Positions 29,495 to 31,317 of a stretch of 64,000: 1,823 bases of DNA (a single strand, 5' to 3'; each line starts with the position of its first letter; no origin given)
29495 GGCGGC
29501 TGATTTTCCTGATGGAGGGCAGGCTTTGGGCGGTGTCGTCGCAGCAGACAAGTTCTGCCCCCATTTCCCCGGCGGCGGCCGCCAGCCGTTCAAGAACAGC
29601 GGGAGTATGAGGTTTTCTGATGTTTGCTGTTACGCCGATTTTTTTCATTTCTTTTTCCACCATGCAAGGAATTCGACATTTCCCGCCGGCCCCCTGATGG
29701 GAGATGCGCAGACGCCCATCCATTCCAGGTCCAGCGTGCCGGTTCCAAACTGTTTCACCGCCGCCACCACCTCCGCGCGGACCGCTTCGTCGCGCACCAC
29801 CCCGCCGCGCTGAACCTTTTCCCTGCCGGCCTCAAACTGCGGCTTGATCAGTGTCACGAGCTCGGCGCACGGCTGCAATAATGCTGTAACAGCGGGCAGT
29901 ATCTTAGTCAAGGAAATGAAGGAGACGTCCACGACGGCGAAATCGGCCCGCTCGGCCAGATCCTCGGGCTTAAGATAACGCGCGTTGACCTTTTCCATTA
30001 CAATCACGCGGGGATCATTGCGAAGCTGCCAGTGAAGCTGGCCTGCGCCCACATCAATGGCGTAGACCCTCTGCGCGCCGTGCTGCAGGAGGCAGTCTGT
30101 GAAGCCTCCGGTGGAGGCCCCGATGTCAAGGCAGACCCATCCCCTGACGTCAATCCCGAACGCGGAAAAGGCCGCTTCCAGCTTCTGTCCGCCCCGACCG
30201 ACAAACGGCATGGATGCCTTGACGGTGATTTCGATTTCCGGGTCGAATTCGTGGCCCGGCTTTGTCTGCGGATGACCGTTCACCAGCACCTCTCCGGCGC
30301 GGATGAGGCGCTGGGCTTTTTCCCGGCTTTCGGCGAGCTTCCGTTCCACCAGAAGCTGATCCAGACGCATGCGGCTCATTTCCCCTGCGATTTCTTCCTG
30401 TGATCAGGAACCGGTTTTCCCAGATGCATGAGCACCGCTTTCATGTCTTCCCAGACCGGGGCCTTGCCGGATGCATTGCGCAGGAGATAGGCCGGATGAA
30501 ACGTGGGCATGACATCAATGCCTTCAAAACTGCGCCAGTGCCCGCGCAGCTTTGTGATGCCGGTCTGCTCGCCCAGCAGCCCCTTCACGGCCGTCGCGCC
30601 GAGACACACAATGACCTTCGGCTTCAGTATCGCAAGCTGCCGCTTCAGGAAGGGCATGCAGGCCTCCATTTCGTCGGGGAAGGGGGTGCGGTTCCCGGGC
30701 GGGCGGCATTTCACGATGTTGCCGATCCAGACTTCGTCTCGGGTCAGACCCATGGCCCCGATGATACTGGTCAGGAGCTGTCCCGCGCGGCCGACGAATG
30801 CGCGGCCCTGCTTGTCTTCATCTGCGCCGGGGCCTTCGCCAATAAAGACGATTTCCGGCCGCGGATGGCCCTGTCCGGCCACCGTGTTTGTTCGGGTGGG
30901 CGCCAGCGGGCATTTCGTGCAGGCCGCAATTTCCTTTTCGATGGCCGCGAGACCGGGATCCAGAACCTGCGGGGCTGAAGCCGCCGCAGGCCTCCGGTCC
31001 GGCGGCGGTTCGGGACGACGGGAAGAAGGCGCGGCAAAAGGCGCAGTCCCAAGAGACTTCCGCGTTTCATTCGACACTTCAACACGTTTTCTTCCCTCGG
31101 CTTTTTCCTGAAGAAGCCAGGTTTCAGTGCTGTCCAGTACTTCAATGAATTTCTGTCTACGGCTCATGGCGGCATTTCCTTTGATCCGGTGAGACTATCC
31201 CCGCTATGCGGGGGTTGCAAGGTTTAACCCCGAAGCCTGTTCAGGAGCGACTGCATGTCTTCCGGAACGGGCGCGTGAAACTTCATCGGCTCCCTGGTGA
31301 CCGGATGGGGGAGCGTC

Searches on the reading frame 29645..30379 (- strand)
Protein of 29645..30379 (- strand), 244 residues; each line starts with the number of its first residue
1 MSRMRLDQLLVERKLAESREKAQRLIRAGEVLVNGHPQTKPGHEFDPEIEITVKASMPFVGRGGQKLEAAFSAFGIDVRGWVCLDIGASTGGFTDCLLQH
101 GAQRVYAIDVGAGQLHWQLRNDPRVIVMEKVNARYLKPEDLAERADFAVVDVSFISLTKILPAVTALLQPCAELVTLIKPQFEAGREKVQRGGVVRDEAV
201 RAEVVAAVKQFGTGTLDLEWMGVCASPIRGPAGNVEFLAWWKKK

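Call 15: search_protein_families(library=pfam, proteins=[window:29645-30379:-], max_evalue=0.001)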
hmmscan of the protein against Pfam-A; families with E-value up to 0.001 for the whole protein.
window:29645-30379:- (244 aa): 3 families
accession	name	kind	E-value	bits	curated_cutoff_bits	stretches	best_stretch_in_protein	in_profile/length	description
PF01728.25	FtsJ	-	1e-43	149.8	24.1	1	59-242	1-180/181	FtsJ-like methyltransferase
PF01479.30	S4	-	1.7e-13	50.5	22.8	1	4-47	1-44/48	S4 domain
PF22421.1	SYY_C-terminal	-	4.5e-05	23.7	27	1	4-50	19-65/83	Tyrosine--tRNA ligase SYY-like C-terminal domain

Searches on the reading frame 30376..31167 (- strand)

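Call 15: search_protein_families(library=pfam, proteins=[window:30376-31167:-], max_evalue=0.001)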
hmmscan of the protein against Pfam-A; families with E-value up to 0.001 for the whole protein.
window:30376-31167:- (263 aa): 1 family
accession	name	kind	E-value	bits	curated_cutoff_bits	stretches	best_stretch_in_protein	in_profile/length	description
PF03167.25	UDG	-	3e-37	128.3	24.3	1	98-242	2-140/141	Uracil DNA glycosylase superfamily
